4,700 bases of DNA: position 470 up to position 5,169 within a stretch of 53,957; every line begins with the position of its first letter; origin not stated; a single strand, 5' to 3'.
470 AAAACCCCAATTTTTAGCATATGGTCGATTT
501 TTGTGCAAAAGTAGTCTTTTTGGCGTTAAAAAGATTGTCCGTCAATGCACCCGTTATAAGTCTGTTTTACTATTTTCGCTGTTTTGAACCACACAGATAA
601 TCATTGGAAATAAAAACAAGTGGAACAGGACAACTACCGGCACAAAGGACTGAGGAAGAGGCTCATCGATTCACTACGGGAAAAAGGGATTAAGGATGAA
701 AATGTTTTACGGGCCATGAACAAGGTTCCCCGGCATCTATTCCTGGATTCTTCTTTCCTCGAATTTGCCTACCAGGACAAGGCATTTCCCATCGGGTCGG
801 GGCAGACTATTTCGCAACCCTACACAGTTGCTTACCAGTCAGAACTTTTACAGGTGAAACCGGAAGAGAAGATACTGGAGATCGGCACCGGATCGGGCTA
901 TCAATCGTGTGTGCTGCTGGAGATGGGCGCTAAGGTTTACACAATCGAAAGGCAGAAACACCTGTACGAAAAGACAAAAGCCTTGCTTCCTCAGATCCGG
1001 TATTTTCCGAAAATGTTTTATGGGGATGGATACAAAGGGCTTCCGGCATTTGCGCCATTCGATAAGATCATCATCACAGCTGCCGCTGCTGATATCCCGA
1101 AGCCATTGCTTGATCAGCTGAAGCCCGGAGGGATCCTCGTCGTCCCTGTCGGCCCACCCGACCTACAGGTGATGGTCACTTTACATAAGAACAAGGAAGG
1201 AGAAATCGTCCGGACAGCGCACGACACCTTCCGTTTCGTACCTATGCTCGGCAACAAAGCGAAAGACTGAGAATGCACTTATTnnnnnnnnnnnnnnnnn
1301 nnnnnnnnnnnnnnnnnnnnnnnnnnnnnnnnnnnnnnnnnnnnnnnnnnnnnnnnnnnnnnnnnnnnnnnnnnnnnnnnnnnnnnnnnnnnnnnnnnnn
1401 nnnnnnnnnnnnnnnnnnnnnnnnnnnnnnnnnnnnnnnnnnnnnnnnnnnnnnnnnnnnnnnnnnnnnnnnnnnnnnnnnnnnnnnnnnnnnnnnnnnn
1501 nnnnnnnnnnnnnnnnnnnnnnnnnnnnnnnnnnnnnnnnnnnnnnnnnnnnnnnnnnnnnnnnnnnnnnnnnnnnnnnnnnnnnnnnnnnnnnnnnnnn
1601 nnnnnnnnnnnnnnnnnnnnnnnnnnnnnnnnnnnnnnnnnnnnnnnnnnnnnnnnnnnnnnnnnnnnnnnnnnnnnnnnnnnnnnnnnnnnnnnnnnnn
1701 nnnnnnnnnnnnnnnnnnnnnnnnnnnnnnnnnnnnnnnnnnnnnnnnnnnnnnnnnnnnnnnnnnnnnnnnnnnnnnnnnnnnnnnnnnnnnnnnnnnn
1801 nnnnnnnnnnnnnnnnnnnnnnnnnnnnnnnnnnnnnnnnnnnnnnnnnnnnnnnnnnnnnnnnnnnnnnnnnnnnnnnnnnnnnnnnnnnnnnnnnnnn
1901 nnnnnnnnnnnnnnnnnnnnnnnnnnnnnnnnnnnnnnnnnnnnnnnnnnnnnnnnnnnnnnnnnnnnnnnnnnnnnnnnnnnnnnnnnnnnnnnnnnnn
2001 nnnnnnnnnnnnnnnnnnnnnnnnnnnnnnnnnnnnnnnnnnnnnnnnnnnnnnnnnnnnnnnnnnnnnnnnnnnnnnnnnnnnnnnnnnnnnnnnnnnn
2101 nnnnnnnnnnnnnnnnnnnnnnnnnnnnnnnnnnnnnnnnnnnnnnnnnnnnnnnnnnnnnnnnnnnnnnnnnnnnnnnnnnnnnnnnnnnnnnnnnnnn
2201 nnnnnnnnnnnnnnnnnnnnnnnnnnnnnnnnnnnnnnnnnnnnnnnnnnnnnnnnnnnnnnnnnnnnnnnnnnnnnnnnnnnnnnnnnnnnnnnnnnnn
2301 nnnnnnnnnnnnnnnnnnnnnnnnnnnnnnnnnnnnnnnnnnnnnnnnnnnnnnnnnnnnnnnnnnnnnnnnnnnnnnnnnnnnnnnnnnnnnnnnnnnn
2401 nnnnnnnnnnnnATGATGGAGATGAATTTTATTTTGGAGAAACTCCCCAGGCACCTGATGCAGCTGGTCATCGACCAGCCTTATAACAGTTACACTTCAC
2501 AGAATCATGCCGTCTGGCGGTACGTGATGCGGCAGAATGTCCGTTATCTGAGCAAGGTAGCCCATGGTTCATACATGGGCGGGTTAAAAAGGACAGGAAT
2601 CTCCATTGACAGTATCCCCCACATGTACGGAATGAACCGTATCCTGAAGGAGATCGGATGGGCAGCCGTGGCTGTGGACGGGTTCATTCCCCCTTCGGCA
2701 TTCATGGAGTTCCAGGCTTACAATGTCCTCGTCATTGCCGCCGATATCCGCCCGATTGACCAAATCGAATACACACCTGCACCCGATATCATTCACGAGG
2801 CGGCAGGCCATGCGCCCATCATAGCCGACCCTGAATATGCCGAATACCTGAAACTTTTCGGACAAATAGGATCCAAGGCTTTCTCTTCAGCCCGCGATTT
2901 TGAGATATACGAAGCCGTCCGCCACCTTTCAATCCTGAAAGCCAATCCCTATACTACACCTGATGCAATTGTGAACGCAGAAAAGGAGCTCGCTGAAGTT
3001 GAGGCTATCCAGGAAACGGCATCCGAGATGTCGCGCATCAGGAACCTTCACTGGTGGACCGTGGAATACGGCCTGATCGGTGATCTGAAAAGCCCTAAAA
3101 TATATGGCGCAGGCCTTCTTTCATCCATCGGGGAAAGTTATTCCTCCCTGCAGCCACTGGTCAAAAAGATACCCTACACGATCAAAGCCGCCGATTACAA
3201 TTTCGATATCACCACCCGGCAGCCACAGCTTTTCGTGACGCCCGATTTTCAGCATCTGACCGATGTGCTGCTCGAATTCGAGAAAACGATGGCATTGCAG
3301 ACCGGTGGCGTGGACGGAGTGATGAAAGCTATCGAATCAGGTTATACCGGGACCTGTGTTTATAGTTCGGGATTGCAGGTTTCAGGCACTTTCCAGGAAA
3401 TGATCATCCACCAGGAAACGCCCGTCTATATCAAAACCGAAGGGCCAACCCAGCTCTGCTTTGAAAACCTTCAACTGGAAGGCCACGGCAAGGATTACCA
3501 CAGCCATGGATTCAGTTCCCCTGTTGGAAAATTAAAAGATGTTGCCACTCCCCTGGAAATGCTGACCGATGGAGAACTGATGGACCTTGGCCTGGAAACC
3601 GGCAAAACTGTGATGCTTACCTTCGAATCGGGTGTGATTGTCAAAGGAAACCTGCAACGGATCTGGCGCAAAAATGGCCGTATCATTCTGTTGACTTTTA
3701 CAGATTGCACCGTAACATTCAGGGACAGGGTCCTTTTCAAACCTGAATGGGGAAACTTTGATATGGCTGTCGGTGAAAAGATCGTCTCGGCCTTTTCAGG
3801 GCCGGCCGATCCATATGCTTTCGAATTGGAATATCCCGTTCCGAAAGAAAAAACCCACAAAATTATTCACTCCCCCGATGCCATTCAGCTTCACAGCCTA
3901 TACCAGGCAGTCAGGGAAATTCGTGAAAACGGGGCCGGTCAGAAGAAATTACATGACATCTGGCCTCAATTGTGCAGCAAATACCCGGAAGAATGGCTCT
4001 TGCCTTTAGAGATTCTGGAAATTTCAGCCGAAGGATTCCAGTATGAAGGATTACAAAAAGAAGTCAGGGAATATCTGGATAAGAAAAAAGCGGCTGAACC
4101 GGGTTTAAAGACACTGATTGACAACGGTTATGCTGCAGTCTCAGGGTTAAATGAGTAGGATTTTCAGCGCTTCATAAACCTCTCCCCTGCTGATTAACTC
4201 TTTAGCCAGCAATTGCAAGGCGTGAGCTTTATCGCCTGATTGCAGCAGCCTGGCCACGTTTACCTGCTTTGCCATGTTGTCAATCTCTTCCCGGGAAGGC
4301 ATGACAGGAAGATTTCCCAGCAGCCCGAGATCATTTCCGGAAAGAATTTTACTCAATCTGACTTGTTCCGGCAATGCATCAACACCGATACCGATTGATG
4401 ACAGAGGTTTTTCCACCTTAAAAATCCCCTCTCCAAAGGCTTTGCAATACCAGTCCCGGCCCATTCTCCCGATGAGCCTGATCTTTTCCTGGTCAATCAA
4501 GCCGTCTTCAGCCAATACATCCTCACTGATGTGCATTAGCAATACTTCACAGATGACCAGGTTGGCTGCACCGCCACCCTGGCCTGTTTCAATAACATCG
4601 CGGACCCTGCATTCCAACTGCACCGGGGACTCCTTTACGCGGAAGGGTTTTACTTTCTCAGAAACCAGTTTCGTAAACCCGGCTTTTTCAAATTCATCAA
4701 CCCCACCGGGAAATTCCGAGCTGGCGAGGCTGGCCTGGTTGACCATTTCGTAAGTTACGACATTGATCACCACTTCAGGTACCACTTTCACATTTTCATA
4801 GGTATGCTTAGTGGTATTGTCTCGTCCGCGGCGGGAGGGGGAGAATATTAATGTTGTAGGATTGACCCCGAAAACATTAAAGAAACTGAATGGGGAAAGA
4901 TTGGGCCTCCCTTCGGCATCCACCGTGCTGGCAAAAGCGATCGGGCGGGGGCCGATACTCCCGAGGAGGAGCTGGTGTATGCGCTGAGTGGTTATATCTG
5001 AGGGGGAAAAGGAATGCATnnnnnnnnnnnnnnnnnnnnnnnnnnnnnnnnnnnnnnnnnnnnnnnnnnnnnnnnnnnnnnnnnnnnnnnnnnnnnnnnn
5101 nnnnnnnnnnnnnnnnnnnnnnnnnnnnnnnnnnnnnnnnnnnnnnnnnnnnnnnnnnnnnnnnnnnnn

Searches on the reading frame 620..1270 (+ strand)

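Call 29: search_protein_families(library=pfam, proteins=[window:620-1270:+])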
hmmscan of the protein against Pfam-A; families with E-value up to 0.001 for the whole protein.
window:620-1270:+ (216 aa): 2 families
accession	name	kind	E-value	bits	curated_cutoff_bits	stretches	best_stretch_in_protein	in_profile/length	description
PF01135.25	PCMT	-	1.7e-57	195.1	20.3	1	13-212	4-208/210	Protein-L-isoaspartate(D-aspartate) O-methyltransferase (PCMT)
PF00398.26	RrnaAD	-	2.1e-05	24.2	24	1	77-122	26-71/263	Ribosomal RNA adenine dimethylase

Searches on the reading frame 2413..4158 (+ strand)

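Call 29: search_protein_families(library=pfam, proteins=[window:2413-4158:+])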
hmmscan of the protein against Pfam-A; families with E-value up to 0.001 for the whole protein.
window:2413-4158:+ (581 aa): 1 family
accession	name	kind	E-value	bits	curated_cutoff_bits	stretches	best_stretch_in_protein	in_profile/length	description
PF00351.26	Biopterin_H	-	7.7e-27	94.6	22.7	2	23-148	57-187/331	Biopterin-dependent aromatic amino acid hydroxylase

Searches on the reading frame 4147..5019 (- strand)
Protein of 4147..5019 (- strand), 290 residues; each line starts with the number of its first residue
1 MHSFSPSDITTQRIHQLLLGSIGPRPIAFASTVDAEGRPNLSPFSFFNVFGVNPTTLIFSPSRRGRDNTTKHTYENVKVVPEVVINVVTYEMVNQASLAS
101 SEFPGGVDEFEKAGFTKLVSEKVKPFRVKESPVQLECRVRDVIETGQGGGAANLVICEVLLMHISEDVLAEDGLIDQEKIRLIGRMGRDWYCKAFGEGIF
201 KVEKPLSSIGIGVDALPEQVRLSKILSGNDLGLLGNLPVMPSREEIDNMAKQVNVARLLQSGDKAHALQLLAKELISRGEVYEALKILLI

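Call 29: search_protein_families(library=pfam, proteins=[window:4147-5019:-])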
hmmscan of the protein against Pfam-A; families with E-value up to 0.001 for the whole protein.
window:4147-5019:- (290 aa): 2 families
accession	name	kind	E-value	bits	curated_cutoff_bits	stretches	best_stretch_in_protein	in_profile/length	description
PF01613.24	Flavin_Reduct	-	2.9e-16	60.4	27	1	24-171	5-140/153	Flavin reductase like domain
PF01243.27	PNPOx_N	-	0.0003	21.6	28.1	1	25-89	12-65/120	Pyridoxamine 5'-phosphate oxidase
